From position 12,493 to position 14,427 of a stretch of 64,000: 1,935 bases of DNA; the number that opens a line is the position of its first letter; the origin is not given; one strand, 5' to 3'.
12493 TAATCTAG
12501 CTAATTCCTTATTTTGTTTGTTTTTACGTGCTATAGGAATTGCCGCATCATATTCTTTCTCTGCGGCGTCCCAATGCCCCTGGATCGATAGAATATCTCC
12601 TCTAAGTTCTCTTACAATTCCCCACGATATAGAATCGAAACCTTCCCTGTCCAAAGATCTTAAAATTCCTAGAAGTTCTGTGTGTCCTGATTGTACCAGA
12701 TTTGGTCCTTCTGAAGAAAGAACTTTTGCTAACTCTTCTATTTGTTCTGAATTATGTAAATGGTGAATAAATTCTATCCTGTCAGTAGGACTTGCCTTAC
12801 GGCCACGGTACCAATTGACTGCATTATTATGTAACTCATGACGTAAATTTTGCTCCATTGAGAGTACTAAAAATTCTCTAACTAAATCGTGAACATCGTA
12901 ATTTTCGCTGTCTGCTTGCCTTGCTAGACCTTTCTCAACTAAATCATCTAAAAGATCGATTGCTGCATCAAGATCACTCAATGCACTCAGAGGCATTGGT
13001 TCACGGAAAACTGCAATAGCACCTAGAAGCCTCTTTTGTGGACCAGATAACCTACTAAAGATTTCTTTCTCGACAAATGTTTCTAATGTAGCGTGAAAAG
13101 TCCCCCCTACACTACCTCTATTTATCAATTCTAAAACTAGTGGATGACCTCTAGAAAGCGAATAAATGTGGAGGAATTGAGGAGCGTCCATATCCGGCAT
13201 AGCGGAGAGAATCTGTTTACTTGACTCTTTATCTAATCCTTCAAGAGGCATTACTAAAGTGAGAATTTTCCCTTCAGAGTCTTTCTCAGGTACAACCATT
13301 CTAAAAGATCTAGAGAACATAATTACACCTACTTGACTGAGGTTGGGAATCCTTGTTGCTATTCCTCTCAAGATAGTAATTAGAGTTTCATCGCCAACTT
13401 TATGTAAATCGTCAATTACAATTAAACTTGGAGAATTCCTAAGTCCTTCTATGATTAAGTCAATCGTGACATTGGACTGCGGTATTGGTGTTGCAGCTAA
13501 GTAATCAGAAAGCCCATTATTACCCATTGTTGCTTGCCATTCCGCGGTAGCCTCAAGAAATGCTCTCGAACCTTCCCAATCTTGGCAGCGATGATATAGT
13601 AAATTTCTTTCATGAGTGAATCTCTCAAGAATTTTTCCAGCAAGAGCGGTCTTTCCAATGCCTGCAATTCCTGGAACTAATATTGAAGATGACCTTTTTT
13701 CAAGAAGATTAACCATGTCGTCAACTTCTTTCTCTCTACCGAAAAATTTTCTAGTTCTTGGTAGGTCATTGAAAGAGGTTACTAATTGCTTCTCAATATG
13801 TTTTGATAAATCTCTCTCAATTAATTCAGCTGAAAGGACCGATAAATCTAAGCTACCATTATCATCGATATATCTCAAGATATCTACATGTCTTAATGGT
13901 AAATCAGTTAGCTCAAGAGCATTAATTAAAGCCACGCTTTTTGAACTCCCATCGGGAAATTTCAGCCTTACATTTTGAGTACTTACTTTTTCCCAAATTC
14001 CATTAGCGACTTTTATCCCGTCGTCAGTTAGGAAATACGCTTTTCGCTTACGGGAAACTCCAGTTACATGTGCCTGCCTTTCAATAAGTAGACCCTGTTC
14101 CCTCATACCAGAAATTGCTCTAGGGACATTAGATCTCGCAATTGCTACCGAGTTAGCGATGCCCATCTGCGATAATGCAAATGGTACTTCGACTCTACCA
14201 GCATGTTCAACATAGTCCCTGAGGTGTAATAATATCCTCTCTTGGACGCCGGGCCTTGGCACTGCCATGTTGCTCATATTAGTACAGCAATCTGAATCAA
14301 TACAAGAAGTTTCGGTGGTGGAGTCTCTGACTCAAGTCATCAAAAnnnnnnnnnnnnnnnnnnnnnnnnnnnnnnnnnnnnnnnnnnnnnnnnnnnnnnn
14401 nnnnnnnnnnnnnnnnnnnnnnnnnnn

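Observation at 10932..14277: wHTH-STAND ATPase-TPR protein convergent with an MBL-fold hydrolase, directly upstream of the surface-protein genes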

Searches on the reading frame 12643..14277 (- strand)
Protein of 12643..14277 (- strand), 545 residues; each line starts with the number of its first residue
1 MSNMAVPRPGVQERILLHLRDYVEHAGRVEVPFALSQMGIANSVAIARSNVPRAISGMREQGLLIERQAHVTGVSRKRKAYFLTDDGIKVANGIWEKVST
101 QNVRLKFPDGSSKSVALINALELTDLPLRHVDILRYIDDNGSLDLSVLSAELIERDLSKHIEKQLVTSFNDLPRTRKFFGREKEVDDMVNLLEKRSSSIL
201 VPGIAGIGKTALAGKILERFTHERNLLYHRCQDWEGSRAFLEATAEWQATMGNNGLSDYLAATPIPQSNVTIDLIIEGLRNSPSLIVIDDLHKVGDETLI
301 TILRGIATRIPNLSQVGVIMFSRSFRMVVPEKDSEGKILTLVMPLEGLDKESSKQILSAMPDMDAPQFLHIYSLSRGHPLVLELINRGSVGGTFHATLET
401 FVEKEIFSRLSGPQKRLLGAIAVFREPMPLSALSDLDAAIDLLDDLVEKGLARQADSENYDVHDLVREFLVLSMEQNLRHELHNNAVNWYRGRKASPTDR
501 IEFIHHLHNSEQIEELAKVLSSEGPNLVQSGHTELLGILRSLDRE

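Call 22: search_protein_representatives(protein=window:12643-14277:-)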
Query: 545 residues. Proteins with E-value up to 0.001 (for the whole library): 2301; up to 1e-10: 1028; up to 1e-30: 424. The best 150 are listed.
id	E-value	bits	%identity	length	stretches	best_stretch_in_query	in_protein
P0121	7.3e-194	661.5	56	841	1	6-543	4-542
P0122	2.5e-113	395.8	53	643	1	201-543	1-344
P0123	8.7e-104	364.3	94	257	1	4-185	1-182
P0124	5.9e-103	361.6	56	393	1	128-412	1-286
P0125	1.3e-99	350.5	61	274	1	6-264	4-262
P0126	1.6e-82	294.2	80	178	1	320-488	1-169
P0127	9.3e-75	268.6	69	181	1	1-181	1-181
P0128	1.4e-70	254.8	34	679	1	10-542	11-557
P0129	8.7e-69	248.9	30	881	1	11-543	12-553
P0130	8.6e-68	245.6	62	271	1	16-216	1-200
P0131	1.2e-67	245.1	31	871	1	11-544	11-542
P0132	4.7e-67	243.1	34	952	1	11-493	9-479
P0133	5.7e-67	242.9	32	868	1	11-537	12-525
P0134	6.0e-67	242.8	32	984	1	16-541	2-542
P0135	1.4e-66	241.6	32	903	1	11-536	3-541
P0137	6.4e-66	239.4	33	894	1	11-543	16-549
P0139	5.2e-64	233.1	33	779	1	12-542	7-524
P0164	7.3e-58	212.8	31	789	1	5-544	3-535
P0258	3.8e-45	170.9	32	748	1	10-484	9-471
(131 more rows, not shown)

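Call 23: find_homologous_proteins(query=P0121, max_evalue=1e-10)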
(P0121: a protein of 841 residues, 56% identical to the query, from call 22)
Query P0121 (841 aa): 705 proteins with E <= 1e-10 among 8000 candidates; the best 120 are listed.
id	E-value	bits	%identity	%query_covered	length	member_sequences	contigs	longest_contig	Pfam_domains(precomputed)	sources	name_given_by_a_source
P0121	0.0e+0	1839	100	100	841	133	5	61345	PF17874.8,PF00515.35,PF13424.13,PF13401.13,PF13181.13,PF07719.24,PF13191.13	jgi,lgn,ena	jgi:tetratricopeptide (TPR) repeat protein/DNA-binding MarR family transcriptional regulator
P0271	0.0e+0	1751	95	100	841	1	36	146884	PF17874.8,PF00515.35,PF13424.13,PF14938.13,PF13401.13,PF13428.13,PF13181.13,PF07719.24,PF13191.13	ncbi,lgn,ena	-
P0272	0.0e+0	1749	94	100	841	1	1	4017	PF17874.8,PF00515.35,PF13424.13,PF14938.13,PF13401.13,PF13181.13,PF07719.24,PF13191.13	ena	-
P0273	0.0e+0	1749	94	100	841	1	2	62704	PF17874.8,PF00515.35,PF13424.13,PF14938.13,PF13401.13,PF13428.13,PF13181.13,PF07719.24,PF13191.13,PF13374.13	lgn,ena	-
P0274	0.0e+0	1738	94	100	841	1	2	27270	PF17874.8,PF00515.35,PF13424.13,PF13401.13,PF13428.13,PF13181.13,PF07719.24,PF13191.13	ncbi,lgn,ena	-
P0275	0.0e+0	1736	94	100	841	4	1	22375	PF17874.8,PF00515.35,PF13424.13,PF13401.13,PF13428.13,PF13181.13,PF07719.24,PF13191.13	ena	-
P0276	0.0e+0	1733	94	100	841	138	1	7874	PF17874.8,PF00515.35,PF13424.13,PF13401.13,PF13428.13,PF13181.13,PF07719.24,PF13191.13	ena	-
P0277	0.0e+0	1724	93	100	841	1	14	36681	PF17874.8,PF00515.35,PF13424.13,PF13401.13,PF13428.13,PF13181.13,PF07719.24,PF13191.13,PF13374.13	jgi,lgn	jgi:ATP/maltotriose-dependent transcriptional regulator MalT/DNA-binding MarR family transcriptional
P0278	0.0e+0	1568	85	100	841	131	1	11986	PF14559.13,PF17874.8,PF00515.35,PF13424.13,PF14938.13,PF13432.13,PF13401.13,PF13428.13,PF13181.13,PF07719.24,PF13191.13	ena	-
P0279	0.0e+0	1560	85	100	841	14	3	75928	PF17874.8,PF00515.35,PF13424.13,PF14938.13,PF13432.13,PF13401.13,PF13181.13,PF07719.24,PF13191.13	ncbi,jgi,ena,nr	ncbi:MAG TPA: tetratricopeptide repeat protein [Candidatus Poseidoniaceae archaeon]|nr:tetratricopep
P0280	0.0e+0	1558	84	100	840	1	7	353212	PF07721.21,PF17874.8,PF00515.35,PF13424.13,PF14938.13,PF13401.13,PF13428.13,PF13181.13,PF07719.24,PF13191.13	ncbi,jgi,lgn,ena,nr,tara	ncbi:MAG: hypothetical protein CMA63_03465 [Euryarchaeota archaeon]|nr:hypothetical protein [Euryarc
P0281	0.0e+0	1550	84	100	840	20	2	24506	PF17874.8,PF00515.35,PF13424.13,PF14938.13,PF13432.13,PF13401.13,PF13428.13,PF13181.13,PF07719.24,PF13191.13,PF13374.13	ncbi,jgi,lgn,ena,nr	ncbi:MAG: tetratricopeptide repeat protein [Candidatus Poseidoniaceae archaeon]|jgi:ATP/maltotriose-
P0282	0.0e+0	1550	84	100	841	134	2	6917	PF13176.13,PF13401.13,PF13428.13,PF13191.13,PF13374.13,PF07721.21,PF17874.8,PF00515.35,PF13424.13,PF14938.13,PF13432.13,PF13181.13,PF07719.24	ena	-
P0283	0.0e+0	1548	84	100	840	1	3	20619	PF07721.21,PF17874.8,PF00515.35,PF13424.13,PF14938.13,PF13432.13,PF13401.13,PF13428.13,PF13181.13,PF07719.24,PF13191.13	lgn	-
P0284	0.0e+0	1545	84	100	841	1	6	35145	PF13176.13,PF13401.13,PF13428.13,PF13191.13,PF13374.13,PF17874.8,PF00515.35,PF13424.13,PF14938.13,PF13432.13,PF13181.13,PF07719.24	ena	-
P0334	0.0e+0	1459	78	100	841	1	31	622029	PF07721.21,PF17874.8,PF00515.35,PF13424.13,PF14938.13,PF13432.13,PF13401.13,PF13428.13,PF13181.13,PF07719.24,PF13191.13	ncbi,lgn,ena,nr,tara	ncbi:MAG: tetratricopeptide repeat protein [Candidatus Poseidoniaceae archaeon]|nr:hypothetical prot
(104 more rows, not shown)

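Call 24: find_encoding_contigs(protein=P0334, flank=10000, max_places=2)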
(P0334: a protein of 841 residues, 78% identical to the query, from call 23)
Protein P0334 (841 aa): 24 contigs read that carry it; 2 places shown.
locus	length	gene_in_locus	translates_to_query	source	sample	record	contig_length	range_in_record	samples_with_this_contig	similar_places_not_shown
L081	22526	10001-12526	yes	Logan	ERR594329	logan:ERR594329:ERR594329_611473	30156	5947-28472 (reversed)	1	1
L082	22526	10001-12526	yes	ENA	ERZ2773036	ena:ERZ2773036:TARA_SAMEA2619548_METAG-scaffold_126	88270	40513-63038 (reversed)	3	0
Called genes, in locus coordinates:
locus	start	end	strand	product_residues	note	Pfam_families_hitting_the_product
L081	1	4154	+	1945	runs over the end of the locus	?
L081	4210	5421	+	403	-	PF00082:Peptidase_S8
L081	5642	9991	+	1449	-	-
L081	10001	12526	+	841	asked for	PF13191:AAA_16, PF13401:AAA_22 (weak), PF07721:TPR_4 (faint), PF13181:TPR_8 (faint), PF17874:TPR_MalT, PF00515:TPR_1 (faint), PF13424:TPR_12, PF17874:TPR_MalT, +4 more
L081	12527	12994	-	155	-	-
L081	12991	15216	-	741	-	PF23960:DUF7289 (faint)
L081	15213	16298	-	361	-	PF23960:DUF7289 (weak)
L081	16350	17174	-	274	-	PF00753:Lactamase_B, PF23023:Anti-Pycsar_Apyc1 (weak), PF12706:Lactamase_B_2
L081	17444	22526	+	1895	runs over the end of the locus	-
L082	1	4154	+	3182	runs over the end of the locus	PF02516:STT3, PF13715:CarbopepD_reg_2 (faint), PF13620:CarboxypepD_reg (weak)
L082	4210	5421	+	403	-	PF00082:Peptidase_S8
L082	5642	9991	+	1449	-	-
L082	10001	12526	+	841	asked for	PF13191:AAA_16, PF13401:AAA_22 (weak), PF07721:TPR_4 (faint), PF13181:TPR_8 (faint), PF17874:TPR_MalT, PF00515:TPR_1 (faint), PF13424:TPR_12, PF17874:TPR_MalT, +4 more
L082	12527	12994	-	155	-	-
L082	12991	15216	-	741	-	PF23960:DUF7289 (faint)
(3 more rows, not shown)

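Call 25: find_encoding_contigs(protein=P0271, flank=10000, max_places=2)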
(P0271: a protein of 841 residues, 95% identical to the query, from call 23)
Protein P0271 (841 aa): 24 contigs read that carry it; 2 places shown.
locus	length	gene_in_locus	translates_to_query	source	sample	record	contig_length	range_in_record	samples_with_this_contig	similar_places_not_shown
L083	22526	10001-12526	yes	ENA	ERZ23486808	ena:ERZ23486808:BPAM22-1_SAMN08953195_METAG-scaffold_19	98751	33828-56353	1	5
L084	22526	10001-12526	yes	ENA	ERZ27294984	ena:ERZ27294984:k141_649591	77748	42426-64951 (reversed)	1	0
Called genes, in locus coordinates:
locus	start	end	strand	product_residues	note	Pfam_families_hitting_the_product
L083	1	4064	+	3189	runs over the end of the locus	PF02516:STT3, PF13715:CarbopepD_reg_2 (faint), PF13620:CarboxypepD_reg (weak)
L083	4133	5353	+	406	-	PF00082:Peptidase_S8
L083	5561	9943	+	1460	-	PF13229:Beta_helix (weak), PF17957:Big_7 (faint)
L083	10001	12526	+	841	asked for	PF13191:AAA_16, PF13401:AAA_22 (faint), PF07719:TPR_2 (faint), PF13428:TPR_14 (faint), PF17874:TPR_MalT (weak), PF13424:TPR_12, PF17874:TPR_MalT (weak), PF13424:TPR_12 (weak), +3 more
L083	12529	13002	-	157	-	-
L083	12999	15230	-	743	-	-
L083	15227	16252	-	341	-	-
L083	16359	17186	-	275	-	PF23023:Anti-Pycsar_Apyc1, PF00753:Lactamase_B, PF12706:Lactamase_B_2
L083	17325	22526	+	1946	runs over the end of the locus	-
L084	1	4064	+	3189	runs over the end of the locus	PF02516:STT3, PF13715:CarbopepD_reg_2 (faint), PF13620:CarboxypepD_reg (weak)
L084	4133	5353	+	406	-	PF00082:Peptidase_S8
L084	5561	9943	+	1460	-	PF13229:Beta_helix (weak), PF17957:Big_7 (faint)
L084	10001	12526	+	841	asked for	PF13191:AAA_16, PF13401:AAA_22 (faint), PF07719:TPR_2 (faint), PF13428:TPR_14 (faint), PF17874:TPR_MalT (weak), PF13424:TPR_12, PF17874:TPR_MalT (weak), PF13424:TPR_12 (weak), +3 more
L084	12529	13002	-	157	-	-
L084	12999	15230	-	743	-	-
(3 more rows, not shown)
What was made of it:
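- The MBL is 3.8 kb away in MGIIa (calls 24, 25).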

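Call 26: list_cluster_members(proteins=[P0128, P0129, P0131, P0132, P0133, P0134, P0135, P0137, P0139, P0258])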
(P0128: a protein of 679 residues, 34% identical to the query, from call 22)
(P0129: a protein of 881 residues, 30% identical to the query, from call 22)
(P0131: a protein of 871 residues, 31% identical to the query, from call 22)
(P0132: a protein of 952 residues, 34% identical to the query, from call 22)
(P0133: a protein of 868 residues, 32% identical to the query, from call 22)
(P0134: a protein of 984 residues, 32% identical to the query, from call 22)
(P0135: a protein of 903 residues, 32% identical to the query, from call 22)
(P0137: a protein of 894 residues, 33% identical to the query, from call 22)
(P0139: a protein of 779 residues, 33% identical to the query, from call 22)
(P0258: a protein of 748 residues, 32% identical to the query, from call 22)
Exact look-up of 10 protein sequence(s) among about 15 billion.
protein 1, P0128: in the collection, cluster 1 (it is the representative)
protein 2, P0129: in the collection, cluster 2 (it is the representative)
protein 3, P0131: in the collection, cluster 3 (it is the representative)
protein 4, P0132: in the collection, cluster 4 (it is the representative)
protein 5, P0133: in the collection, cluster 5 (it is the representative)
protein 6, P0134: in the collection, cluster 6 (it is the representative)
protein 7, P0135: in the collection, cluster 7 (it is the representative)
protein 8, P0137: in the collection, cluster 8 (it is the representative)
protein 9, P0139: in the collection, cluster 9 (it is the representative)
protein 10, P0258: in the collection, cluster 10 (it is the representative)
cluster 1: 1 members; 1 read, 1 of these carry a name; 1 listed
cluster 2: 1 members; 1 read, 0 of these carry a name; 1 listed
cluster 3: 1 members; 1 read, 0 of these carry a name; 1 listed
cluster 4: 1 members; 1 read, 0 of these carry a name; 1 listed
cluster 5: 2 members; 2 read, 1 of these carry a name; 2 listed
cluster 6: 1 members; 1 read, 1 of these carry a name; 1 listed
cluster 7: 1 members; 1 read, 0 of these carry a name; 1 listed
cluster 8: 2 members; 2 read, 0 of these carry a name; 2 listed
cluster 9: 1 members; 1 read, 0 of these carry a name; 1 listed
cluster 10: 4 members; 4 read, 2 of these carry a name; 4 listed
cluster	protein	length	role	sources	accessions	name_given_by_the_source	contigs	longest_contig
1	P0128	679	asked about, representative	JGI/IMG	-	tetratricopeptide (TPR) repeat protein/DNA-binding MarR family transcriptional regulator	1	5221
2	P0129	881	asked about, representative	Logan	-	-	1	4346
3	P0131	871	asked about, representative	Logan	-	-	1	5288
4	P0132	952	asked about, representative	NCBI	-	-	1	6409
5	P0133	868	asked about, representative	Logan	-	-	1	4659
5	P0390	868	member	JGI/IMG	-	tetratricopeptide (TPR) repeat protein/DNA-binding MarR family transcriptional regulator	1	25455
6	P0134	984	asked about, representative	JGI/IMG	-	tetratricopeptide (TPR) repeat protein/DNA-binding MarR family transcriptional regulator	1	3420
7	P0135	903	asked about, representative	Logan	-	-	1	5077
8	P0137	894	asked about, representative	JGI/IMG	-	-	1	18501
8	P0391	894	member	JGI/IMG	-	-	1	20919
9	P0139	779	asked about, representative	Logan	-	-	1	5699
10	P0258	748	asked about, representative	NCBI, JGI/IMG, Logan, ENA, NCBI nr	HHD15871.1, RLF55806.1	MAG: hypothetical protein DRN37_08765 [Thermoplasmata archaeon]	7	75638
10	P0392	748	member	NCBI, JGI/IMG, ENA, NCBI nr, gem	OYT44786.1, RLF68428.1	hypothetical protein B6U90_04750 [Thermoplasmatales archaeon ex4484_6] | MAG: hypothetical protein B6U90_04750 [Thermoplasmatales archaeon ex4484_6]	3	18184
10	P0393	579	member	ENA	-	-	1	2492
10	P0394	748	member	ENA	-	-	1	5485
